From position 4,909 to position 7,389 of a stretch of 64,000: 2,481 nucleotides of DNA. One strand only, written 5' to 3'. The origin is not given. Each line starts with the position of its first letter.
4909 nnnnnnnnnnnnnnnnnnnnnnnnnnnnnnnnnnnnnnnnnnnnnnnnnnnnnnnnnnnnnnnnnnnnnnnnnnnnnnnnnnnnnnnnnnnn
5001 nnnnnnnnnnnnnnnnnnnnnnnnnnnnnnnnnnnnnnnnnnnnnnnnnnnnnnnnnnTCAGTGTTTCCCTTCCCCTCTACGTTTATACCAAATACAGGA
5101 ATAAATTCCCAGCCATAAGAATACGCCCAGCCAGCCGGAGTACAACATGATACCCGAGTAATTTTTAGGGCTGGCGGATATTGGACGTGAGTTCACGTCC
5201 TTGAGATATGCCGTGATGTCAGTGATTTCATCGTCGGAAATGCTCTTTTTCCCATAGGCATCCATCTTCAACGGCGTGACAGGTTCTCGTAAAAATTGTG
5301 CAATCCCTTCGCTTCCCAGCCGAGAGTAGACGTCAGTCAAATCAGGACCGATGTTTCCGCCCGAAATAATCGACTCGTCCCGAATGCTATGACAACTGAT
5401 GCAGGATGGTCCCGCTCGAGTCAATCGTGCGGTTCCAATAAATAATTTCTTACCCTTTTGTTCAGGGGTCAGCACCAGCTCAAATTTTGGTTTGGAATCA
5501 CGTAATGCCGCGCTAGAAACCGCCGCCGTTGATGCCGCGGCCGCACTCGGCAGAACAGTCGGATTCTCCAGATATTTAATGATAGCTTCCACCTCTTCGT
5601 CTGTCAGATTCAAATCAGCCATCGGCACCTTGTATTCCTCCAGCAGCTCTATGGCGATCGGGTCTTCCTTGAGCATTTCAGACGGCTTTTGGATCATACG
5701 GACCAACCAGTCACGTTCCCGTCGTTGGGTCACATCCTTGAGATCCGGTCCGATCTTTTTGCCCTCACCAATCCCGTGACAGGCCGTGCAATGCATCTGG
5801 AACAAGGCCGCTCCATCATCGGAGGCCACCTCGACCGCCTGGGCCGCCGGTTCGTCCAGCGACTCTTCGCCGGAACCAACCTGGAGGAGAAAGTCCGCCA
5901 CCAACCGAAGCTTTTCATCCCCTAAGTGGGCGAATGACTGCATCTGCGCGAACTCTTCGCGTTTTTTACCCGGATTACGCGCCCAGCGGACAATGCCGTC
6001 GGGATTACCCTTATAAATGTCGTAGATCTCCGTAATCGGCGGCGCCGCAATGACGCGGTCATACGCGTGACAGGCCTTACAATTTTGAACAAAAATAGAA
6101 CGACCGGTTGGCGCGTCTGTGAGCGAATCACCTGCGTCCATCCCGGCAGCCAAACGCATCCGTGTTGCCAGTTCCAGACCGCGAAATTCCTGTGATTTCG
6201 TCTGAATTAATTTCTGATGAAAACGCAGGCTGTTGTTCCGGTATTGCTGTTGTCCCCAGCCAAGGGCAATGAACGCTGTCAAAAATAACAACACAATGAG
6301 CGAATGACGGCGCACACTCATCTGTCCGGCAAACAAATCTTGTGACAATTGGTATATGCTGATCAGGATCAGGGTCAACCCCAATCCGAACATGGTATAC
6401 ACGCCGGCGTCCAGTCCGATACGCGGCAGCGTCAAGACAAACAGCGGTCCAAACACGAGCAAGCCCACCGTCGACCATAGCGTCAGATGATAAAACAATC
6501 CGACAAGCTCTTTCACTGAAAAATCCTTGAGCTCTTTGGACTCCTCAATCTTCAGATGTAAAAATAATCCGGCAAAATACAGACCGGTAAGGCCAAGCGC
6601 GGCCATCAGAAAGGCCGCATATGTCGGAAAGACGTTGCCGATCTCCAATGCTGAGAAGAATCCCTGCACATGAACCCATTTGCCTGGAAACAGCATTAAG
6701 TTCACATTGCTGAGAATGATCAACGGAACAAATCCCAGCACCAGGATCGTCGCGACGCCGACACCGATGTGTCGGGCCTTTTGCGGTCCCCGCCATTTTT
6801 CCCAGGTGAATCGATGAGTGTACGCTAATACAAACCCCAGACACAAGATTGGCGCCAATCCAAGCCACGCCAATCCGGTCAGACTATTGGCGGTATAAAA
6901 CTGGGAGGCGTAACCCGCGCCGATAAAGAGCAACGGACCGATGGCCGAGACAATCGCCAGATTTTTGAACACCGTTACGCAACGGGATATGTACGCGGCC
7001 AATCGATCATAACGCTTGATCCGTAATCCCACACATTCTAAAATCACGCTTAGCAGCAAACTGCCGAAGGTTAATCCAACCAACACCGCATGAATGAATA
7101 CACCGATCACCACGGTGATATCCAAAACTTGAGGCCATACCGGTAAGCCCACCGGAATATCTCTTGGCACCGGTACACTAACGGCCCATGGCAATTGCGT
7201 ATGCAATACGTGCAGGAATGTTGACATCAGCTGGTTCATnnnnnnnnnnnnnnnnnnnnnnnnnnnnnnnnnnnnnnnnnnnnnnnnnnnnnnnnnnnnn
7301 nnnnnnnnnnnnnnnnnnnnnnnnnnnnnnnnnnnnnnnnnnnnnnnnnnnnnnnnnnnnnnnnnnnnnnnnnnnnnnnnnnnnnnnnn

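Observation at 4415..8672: Three uncharacterised membrane redox proteins translationally coupled between the ACIII operon and the cbb3 maturation genes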

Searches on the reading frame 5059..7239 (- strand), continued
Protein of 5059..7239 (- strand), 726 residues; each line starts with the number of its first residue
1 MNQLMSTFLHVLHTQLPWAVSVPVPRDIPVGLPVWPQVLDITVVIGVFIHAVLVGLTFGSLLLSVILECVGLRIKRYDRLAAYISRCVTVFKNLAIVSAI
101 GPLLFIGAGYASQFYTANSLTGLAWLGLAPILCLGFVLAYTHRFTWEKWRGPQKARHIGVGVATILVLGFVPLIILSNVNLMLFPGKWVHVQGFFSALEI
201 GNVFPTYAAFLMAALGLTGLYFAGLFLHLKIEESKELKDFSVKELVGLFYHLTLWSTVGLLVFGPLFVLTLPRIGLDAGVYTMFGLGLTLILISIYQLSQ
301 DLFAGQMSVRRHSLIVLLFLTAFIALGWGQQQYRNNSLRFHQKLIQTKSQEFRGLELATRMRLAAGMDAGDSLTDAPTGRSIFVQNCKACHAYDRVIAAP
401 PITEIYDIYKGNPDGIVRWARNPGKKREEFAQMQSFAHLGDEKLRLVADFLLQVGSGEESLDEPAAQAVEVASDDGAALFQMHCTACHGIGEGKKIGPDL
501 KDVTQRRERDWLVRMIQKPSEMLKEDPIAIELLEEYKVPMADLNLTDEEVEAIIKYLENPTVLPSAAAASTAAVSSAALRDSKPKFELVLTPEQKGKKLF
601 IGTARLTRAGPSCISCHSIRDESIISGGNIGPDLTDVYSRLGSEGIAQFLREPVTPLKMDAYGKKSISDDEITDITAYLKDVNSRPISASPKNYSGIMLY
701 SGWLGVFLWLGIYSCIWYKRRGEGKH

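Call 47: predict_structure(alignment_id=A1)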
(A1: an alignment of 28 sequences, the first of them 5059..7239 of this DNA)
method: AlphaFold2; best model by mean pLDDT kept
length: 726 residues; sequences in the alignment: 28
mean_pLDDT: 77.1   pTM: 0.56
mean pLDDT of the five models: 77.1, 74.7, 74.4, 71.4, 70.3
residues with pLDDT >= 90: 244; 70-90: 259; 50-70: 133; < 50: 90
segments of 3 or more residues with pLDDT < 50: 15-21, 115-118, 371-375, 465-472, 491-496, 562-588, 603-611, 688-701
pLDDT, mean of each block of 10 residues (from residue 1): 59 47 61 77 87 96 98 97 96 91 69 50 73 94 96 97 96 89 81 83 92 97 90 80 95 97 91 91 96 97 90 94 91 87 83 82 67 61 87 89 94 94 84 88 93 91 52 67 64 50 65 81 66 54 82 82 39 28 39 76 41 62 59 81 88 56 65 89 68 37 62 73 62
secondary structure, 60 per line:
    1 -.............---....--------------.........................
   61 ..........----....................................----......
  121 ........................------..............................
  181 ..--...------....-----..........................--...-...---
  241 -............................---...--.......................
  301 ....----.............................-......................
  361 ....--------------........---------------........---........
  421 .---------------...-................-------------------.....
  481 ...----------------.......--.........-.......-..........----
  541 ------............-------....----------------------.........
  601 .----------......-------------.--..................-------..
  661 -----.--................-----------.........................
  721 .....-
elements in order (helices of 4 or more, strands of 3 or more residues): H2-14 H18-21 H36-70 H75-110 H115-144 H151-182 H194-197 H203-228 H242-269 H278-304 H309-337 H339-364 H379-386 H402-409 H413-421 H441-456 H476-483 H500-506 H509-517 H519-525 H527-536 H547-558 H566-569 H592-601 H613-616 H634-651 H669-684 H696-725

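Call 50: fold_search(model_id=the predicted structure, library=pdb)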
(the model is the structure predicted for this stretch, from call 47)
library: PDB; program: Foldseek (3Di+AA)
matches with E <= 10: 316; with E <= 0.001: 4
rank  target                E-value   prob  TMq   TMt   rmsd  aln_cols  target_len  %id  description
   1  9r2g_A                3.6e-04  1.00  0.33  0.60   5.2       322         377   14  Cytochrome bd II oxidase qOR-2 type from Mycobacterium smegmatis (released 2026-03-04)
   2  9fka_A                4.9e-04  1.00  0.32  0.49   6.5       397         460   14  Cryo-EM structure of the reduced cytochrome bd oxidase from M. tuberculosis (released 2025-02-12)
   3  8b4o_A                9.0e-04  1.00  0.31  0.48   7.1       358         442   14  Cryo-EM structure of cytochrome bd oxidase from C. glutamicum (released 2022-12-28)
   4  6rko_A                9.3e-04  1.00  0.29  0.45   9.7       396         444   13  Cryo-EM structure of the E. coli cytochrome bd-I oxidase at 2.68 A resolution (released 2019-10-16)
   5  6rx4_A                1.1e-03  1.00  0.32  0.46  14.6       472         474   13  THE STRUCTURE OF BD OXIDASE FROM ESCHERICHIA COLI (released 2019-11-20)
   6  7oy2_C                1.2e-03  1.00  0.29  0.45  20.9       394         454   12  High resolution structure of cytochrome bd-II oxidase from E. coli (released 2021-12-15)
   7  7ose_A                1.6e-03  1.00  0.28  0.40  18.2       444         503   12  cytochrome bd-II type oxidase with bound aurachin D (released 2021-11-17)
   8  5doq_A                1.7e-03  1.00  0.36  0.58  11.2       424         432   11  The structure of bd oxidase from Geobacillus thermodenitrificans (released 2016-05-04)
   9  9l08_A                3.3e-03  1.00  0.11  0.25  12.5       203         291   20  Cyclic Trimer of Helix-Linked Cytochrome c555 (released 2025-05-28)
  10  7d5i_B                5.2e-03  1.00  0.29  0.54  18.8       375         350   13  Structure of Mycobacterium smegmatis bd complex in the apo-form. (released 2021-06-23)
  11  9fka_B                5.4e-03  1.00  0.29  0.56  19.4       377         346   13  Cryo-EM structure of the reduced cytochrome bd oxidase from M. tuberculosis (released 2025-02-12)
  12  3cp5                  9.4e-03  1.00  0.11  0.58  11.7       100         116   33  Cytochrome c from rhodothermus marinus (released 2008-10-28)
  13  7nkz_B                1.1e-02  1.00  0.28  0.54  14.8       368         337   11  Cryo-EM structure of the cytochrome bd oxidase from M. tuberculosis at 2.5 A resolution (released 2021-09-22)
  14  5doq_B                1.1e-02  1.00  0.28  0.55  13.4       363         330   12  The structure of bd oxidase from Geobacillus thermodenitrificans (released 2016-05-04)
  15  6cuk                  2.3e-02  1.00  0.11  0.58  12.0       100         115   32  Engineered Cytochrome c from Rhodothermus marinus, Rma TDE (released 2018-06-27)
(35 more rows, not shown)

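Call 52: list_cluster_members(proteins=[P0001, P0121, P0143])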
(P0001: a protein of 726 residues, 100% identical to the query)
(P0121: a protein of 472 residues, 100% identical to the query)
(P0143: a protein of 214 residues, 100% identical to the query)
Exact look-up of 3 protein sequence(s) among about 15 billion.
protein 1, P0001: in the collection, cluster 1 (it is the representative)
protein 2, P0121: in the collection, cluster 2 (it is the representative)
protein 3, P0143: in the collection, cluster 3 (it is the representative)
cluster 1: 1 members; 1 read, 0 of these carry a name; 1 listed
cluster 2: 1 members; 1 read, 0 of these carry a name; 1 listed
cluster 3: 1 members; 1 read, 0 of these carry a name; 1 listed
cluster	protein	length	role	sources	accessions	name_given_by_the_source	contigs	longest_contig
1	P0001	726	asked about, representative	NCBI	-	-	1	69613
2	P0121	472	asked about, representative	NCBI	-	-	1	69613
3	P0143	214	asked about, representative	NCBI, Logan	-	-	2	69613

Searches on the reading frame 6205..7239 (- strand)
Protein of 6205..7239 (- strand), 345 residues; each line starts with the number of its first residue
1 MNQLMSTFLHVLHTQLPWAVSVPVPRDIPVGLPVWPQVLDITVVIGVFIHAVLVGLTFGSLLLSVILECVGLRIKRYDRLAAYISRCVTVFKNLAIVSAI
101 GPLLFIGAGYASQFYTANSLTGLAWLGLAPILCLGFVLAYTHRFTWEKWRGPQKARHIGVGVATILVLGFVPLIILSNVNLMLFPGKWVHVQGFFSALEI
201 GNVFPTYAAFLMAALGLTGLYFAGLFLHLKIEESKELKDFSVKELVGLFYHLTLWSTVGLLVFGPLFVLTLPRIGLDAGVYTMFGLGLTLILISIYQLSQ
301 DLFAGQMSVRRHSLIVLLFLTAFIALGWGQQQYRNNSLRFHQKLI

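Call 78: search_solved_structures(query=A5, max_evalue=10, show_alignments=2)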
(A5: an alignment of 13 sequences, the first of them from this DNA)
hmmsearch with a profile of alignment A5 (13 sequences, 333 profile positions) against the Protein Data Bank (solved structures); distinct sequences matched with E-value up to 10: 1.
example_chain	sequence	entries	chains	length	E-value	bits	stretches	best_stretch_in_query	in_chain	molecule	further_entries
3hmz_A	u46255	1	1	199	1.9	11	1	229-315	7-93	Flavin reductase domain protein, FMN-binding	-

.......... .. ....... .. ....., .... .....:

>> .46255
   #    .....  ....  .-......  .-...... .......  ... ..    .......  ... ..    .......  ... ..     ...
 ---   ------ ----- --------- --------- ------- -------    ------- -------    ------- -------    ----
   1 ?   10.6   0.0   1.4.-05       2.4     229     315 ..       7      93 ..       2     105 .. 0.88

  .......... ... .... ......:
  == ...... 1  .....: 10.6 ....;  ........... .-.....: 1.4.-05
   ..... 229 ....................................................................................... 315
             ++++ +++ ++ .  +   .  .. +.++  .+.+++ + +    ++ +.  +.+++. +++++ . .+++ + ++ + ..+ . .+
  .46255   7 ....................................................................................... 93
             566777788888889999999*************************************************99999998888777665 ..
